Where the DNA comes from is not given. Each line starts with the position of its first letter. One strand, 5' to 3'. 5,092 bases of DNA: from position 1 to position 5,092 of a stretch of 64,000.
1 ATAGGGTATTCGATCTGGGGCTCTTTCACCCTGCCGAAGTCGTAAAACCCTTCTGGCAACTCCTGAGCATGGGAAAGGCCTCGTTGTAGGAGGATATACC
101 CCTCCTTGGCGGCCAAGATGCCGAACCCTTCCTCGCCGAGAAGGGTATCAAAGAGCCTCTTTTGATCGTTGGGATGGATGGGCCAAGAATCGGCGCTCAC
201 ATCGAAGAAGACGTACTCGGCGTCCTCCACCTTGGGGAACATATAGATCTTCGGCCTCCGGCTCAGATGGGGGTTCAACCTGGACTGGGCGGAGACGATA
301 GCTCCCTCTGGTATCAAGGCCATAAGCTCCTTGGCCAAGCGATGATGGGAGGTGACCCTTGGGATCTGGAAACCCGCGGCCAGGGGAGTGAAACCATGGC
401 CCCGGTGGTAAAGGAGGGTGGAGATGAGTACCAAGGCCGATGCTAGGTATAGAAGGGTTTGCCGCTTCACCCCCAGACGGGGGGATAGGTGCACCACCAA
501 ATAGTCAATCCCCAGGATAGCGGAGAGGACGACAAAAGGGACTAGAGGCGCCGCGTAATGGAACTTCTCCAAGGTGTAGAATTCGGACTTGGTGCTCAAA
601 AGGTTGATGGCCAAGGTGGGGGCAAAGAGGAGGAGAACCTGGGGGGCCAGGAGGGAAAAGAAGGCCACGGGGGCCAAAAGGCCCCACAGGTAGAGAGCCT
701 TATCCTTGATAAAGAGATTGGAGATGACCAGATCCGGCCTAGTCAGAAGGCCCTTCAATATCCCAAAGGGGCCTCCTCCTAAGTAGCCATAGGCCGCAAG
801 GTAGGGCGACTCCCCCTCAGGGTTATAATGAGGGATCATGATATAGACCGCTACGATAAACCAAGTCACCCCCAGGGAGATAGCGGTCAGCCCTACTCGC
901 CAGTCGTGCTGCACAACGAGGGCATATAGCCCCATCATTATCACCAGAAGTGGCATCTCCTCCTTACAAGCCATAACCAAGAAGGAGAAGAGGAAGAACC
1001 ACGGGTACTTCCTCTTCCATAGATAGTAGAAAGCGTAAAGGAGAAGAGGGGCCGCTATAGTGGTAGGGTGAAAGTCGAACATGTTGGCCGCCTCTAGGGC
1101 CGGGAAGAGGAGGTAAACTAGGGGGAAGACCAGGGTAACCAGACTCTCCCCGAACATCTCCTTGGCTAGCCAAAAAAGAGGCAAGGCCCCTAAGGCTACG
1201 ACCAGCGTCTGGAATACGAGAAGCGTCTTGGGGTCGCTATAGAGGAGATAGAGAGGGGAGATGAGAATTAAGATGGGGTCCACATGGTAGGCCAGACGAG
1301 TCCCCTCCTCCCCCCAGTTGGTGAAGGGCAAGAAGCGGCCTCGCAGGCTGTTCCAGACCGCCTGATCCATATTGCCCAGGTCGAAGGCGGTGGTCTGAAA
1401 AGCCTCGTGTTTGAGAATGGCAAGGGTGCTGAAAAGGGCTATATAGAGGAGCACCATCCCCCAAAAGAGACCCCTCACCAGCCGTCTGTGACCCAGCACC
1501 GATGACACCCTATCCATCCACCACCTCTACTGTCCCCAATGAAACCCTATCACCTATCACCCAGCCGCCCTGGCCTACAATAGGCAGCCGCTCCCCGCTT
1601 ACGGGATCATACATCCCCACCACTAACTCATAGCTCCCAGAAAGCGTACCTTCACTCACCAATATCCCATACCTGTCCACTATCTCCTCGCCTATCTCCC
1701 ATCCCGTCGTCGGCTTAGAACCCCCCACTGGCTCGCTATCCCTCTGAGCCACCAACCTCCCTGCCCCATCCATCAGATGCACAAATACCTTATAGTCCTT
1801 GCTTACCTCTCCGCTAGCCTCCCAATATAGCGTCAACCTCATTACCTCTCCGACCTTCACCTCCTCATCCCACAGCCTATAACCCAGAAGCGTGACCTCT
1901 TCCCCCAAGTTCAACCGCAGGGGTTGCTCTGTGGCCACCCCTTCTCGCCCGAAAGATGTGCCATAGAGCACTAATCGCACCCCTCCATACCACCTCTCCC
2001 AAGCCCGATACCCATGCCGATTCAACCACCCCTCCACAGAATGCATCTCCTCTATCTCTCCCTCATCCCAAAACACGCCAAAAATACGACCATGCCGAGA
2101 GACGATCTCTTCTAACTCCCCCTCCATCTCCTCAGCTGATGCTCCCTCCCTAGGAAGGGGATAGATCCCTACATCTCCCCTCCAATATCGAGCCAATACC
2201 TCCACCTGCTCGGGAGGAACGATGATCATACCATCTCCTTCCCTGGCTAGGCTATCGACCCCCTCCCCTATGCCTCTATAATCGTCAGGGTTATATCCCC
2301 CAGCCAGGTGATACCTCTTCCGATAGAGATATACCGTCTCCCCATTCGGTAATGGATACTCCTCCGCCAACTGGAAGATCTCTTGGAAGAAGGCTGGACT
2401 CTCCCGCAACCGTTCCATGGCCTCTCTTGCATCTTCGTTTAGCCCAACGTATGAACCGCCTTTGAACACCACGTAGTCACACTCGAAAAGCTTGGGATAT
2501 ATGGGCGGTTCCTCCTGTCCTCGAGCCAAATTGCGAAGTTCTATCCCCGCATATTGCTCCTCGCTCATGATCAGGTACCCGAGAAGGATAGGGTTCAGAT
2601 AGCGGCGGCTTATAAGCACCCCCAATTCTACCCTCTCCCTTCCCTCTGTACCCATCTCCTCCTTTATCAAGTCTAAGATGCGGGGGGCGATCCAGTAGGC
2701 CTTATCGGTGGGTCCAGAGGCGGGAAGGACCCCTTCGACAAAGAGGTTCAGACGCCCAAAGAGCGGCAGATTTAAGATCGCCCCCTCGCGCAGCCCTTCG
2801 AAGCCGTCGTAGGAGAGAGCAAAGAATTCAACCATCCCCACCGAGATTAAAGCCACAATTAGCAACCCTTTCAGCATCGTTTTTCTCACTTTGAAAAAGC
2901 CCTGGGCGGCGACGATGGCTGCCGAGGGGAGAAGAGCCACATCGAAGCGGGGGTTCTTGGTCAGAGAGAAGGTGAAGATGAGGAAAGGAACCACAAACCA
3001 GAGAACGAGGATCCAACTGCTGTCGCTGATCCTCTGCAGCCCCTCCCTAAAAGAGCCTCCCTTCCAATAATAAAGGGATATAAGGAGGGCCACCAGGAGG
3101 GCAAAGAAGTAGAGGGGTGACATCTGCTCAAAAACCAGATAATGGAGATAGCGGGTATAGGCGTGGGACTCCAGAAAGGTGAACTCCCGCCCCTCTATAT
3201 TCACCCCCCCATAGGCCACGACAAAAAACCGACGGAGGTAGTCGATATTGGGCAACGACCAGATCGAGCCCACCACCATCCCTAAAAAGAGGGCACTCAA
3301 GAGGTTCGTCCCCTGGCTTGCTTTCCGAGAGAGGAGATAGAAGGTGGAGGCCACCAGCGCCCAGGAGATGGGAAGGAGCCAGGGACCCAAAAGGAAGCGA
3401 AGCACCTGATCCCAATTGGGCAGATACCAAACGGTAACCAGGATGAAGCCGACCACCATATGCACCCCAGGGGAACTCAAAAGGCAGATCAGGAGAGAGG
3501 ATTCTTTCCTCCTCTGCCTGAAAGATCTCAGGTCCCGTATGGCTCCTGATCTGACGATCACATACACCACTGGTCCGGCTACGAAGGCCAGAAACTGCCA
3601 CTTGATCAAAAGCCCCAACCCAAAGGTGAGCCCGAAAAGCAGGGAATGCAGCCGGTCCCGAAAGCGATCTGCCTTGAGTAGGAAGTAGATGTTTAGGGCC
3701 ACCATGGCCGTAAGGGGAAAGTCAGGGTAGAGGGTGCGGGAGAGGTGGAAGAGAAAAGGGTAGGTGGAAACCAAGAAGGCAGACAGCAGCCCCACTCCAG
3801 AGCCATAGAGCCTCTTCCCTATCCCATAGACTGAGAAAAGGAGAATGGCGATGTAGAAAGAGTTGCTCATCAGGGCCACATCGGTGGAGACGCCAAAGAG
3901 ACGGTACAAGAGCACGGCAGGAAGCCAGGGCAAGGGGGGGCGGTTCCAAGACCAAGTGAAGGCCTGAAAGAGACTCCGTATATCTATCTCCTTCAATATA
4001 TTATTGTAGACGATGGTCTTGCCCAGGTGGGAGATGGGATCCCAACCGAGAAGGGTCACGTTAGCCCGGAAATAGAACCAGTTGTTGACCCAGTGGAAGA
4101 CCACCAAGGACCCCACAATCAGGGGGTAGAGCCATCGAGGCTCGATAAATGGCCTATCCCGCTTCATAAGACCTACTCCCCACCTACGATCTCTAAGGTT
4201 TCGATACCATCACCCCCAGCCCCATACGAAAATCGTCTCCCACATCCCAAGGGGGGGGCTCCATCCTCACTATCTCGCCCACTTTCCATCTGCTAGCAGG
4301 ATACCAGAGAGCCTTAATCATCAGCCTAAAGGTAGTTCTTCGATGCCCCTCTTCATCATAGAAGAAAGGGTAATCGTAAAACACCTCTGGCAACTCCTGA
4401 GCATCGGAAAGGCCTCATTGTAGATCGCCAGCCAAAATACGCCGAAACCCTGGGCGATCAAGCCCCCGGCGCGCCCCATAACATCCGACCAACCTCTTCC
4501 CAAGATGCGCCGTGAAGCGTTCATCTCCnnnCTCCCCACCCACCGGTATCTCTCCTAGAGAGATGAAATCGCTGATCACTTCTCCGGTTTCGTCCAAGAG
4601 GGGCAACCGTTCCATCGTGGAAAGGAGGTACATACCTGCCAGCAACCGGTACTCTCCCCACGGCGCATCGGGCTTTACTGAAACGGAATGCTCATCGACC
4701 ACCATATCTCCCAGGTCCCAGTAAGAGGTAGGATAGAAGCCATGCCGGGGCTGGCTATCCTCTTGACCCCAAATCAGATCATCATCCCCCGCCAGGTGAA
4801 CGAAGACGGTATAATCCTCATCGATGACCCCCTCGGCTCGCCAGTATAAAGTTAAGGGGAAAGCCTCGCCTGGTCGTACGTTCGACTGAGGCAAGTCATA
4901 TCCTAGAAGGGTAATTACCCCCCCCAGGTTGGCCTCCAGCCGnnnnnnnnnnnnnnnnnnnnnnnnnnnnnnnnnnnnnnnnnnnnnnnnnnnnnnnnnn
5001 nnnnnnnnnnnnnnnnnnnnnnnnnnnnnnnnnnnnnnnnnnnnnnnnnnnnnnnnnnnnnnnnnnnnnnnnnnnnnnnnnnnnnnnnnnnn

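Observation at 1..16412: Tandem array of six GT-C membrane glycosyltransferases, most with a repeated extracytoplasmic Ig-like module, co-transcribed with a polyprenol-P-sugar synthase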

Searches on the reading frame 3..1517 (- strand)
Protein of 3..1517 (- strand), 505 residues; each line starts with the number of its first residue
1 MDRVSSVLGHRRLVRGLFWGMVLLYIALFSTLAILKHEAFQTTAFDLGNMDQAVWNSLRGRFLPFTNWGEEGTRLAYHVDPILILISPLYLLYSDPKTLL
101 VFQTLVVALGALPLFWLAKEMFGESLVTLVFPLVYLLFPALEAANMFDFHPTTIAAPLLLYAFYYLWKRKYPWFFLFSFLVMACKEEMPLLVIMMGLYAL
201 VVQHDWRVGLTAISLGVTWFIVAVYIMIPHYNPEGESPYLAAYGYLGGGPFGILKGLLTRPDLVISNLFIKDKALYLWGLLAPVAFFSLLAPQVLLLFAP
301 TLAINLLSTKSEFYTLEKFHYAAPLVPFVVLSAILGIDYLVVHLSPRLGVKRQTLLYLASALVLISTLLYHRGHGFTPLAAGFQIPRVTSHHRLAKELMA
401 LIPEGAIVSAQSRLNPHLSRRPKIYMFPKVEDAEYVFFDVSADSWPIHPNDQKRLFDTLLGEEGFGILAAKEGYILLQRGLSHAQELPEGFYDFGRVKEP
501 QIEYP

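Call 8: search_protein_families(library=pfam, proteins=[window:3-1517:-], max_evalue=0.01)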
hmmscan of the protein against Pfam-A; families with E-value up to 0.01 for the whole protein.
window:3-1517:- (505 aa): 1 family
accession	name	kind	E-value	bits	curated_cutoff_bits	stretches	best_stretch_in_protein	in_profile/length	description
PF09852.15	DUF2079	-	6.9e-73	246.7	28.2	1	36-476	1-459/459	Predicted membrane protein (DUF2079)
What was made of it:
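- On DUF2079 (PF09852) as a GT-C enzyme: Pfam DUF2079 matches at 6.9e-73 (call 8).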

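Call 11: search_protein_families(library=ncbifam, proteins=[window:3-1517:-], max_evalue=0.01)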
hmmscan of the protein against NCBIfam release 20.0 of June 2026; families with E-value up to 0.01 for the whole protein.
window:3-1517:- (505 aa): 0 families
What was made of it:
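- On Any catalogued domain family, for the module: No relevant NCBIfam hit (call 11).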

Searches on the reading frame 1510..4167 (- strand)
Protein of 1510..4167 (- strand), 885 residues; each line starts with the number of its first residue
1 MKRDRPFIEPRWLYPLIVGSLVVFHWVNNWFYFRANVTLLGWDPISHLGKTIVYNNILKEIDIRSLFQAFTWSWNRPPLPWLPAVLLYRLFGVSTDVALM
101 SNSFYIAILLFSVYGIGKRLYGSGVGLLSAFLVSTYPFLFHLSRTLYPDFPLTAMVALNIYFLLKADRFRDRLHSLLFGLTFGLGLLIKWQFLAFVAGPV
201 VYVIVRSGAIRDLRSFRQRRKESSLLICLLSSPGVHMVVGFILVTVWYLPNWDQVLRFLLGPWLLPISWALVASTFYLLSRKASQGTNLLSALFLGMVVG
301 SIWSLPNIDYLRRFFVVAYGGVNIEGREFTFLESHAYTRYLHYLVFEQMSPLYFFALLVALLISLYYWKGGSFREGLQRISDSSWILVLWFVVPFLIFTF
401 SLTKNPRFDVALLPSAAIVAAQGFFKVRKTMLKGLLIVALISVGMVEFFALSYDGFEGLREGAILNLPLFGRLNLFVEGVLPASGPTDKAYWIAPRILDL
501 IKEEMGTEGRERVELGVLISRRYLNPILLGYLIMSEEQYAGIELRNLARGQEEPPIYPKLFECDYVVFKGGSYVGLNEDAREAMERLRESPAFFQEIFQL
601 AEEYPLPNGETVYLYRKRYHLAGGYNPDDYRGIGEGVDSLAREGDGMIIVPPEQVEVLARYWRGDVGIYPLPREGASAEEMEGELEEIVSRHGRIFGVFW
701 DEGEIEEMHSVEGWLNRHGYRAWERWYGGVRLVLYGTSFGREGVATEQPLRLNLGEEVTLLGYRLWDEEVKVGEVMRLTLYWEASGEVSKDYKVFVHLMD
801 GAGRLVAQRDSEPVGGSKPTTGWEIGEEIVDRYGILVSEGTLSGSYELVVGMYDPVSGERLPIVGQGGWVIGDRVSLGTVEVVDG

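Call 8: search_protein_families(library=pfam, proteins=[window:1510-4167:-], max_evalue=0.01)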
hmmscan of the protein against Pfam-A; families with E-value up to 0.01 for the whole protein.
window:1510-4167:- (885 aa): 1 family
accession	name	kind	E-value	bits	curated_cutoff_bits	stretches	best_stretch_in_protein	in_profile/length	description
PF13231.12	PMT_2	-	2.5e-15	57.5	26.1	1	76-209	2-134/160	Dolichyl-phosphate-mannose-protein mannosyltransferase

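Call 11: search_protein_families(library=ncbifam, proteins=[window:1510-4167:-], max_evalue=0.01)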
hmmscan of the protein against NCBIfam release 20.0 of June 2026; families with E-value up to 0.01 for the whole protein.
window:1510-4167:- (885 aa): 0 families

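Call 14: search_solved_structures(query=window:1510-4167:-, max_evalue=1)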
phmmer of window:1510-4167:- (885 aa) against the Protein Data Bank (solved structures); distinct sequences matched with E-value up to 1: 0.

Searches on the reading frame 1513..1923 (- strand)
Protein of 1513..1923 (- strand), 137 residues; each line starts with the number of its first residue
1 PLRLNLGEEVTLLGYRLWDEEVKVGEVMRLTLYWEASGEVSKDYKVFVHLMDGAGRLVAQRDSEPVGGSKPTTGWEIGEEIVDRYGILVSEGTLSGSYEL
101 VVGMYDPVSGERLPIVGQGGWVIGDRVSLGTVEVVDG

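Call 10: search_protein_families(library=pfam, proteins=[window:1513-1923:-], max_evalue=10)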
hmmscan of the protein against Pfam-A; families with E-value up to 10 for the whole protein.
seq(137 aa): 0 families

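Call 43: predict_structure(alignment_id=A2)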
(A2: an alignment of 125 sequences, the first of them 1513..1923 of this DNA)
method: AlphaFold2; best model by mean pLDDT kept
length: 137 residues; sequences in the alignment: 125
mean_pLDDT: 97.4   pTM: 0.89
mean pLDDT of the five models: 97.4, 97.3, 97.3, 97.2, 97.1
residues with pLDDT >= 90: 133; 70-90: 4; 50-70: 0; < 50: 0
segments of 3 or more residues with pLDDT < 50: none
pLDDT, mean of each block of 10 residues (from residue 1): 95 97 98 98 98 98 98 98 98 98 98 95 97 96
secondary structure, 60 per line:
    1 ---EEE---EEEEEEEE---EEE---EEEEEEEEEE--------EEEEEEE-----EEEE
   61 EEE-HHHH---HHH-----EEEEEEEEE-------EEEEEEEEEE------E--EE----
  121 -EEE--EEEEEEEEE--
elements in order: E4-6 E10-17 E21-23 E27-36 E45-51 E57-63 H65-68 E80-88 E96-105 E122-124 E127-135
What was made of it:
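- β-sandwich at pLDDT 97.4 (call 43).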

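Call 48: fold_search(model_id=the predicted structure, library=pdb)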
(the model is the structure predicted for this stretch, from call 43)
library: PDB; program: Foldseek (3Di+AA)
matches with E <= 10: 1997; with E <= 0.001: 92
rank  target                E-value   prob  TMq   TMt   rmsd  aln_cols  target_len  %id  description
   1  8dky_A                1.8e-05  1.00  0.65  0.62   4.5       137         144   12  Crystal structure of the Aquifex aeolicus Wzt Carbohydrate Binding Domain bound to 3-O-methyl-D-mannose (released 2022-09-21)
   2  8xgl_B                3.0e-05  1.00  0.56  0.60   5.3       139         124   14  Structure of the Magnaporthe oryzae effector NIS1 (released 2024-09-18)
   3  3idu_A                3.4e-05  1.00  0.51  0.58   5.0       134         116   14  Crystal Structure of the CARDB domain of the PF1109 protein in complex with di-metal ions from Pyrococcus furiosus, No (released 2009-08-04)
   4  3idu_B                3.8e-05  1.00  0.52  0.63   5.7       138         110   14  Crystal Structure of the CARDB domain of the PF1109 protein in complex with di-metal ions from Pyrococcus furiosus, No (released 2009-08-04)
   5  6o14_A                4.0e-05  1.00  0.63  0.60   4.3       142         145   12  Crystal structure of the Aquifex aeolicus Wzt Carbohydrate Binding Domain (released 2020-01-15)
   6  8dl0_A                4.7e-05  1.00  0.61  0.24   5.1       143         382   12  CryoEM structure of the nucleotide-free and open channel A.aeolicus WzmWzt transporter (released 2022-09-21)
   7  8xrv_F                5.2e-05  1.00  0.51  0.11   5.2       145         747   16  The crystal structure of a GH3 enzyme CcBgl3B with glucose (released 2024-04-10)
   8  8xrx_E                6.5e-05  1.00  0.52  0.13   5.3       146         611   16  The crystal structure of a GH3 enzyme CcBgl3B with glucose and gentiobiose (released 2024-04-10)
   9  8xrt_B                8.0e-05  1.00  0.55  0.12   4.9       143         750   16  The crystal structure of a GH3 enzyme CcBgl3B (released 2024-04-10)
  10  8xrv_D                1.0e-04  1.00  0.54  0.12   4.9       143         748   17  The crystal structure of a GH3 enzyme CcBgl3B with glucose (released 2024-04-10)
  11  8xgl_A                1.1e-04  1.00  0.54  0.61   4.9       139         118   13  Structure of the Magnaporthe oryzae effector NIS1 (released 2024-09-18)
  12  8xrv_C                1.1e-04  1.00  0.52  0.11   5.2       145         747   16  The crystal structure of a GH3 enzyme CcBgl3B with glucose (released 2024-04-10)
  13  8dne_C                1.2e-04  1.00  0.58  0.23   3.9       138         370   12  CryoEM structure of the A.aeolicus WzmWzt transporter bound to ATP (released 2022-09-21)
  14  6r5p_B                1.3e-04  1.00  0.53  0.12   4.9       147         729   14  The crystal structure of Glycoside Hydrolase BglX inactive mutant D286N from P. aeruginosa in complex with glucose (released 2020-04-15)
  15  8xrt_E                1.3e-04  1.00  0.51  0.11   5.2       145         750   17  The crystal structure of a GH3 enzyme CcBgl3B (released 2024-04-10)
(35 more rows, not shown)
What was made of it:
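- The module's closest fold is a glycan-binding domain (call 48). The top fold hit is a carbohydrate-binding domain (call 48).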

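Call 72: search_solved_structures(query=A2, max_evalue=10, show_alignments=1)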
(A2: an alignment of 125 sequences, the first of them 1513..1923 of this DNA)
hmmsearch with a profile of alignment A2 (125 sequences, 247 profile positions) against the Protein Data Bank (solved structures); distinct sequences matched with E-value up to 10: 1.
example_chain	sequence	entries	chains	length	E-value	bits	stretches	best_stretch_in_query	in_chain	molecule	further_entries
8otz_BO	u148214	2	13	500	0.54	13.2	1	51-139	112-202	Coiled-coil domain-containing protein 105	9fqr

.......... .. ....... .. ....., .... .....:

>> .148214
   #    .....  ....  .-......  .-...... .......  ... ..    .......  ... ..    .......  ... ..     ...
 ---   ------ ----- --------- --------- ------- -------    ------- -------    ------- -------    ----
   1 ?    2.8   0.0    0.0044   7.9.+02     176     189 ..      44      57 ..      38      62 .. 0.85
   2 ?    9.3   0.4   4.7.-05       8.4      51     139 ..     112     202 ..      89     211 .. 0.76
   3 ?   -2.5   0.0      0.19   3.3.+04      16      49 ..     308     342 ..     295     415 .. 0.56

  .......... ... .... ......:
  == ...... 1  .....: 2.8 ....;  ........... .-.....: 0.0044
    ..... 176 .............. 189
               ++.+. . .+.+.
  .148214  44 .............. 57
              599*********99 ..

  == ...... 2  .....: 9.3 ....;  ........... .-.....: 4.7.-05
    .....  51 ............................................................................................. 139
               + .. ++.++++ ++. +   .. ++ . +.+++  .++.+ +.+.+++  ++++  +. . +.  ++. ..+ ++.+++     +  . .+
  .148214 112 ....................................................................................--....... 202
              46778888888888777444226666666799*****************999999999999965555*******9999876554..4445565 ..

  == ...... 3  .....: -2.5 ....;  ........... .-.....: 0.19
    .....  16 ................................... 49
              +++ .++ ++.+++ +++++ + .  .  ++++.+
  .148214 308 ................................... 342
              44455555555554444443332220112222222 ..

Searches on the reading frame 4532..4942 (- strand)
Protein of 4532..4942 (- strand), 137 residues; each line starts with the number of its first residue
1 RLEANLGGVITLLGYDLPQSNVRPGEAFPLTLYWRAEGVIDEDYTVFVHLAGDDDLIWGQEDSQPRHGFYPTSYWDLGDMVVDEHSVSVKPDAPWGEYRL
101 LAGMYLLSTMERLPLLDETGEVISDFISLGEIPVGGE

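Call 10: search_protein_families(library=pfam, proteins=[window:4532-4942:-], max_evalue=10)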
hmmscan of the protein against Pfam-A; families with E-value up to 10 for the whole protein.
seq(137 aa): 0 families

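Call 78: search_dna_similar(query=window:4532-4942:-, collection=plasmids, mode=protein, max_evalue=0.001, max_rows=25)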
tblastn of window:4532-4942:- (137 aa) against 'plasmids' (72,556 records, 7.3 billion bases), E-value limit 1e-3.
No match.
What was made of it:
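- Tried and rejected: A tblastn search of 72,556 plasmids found no match (call 78).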
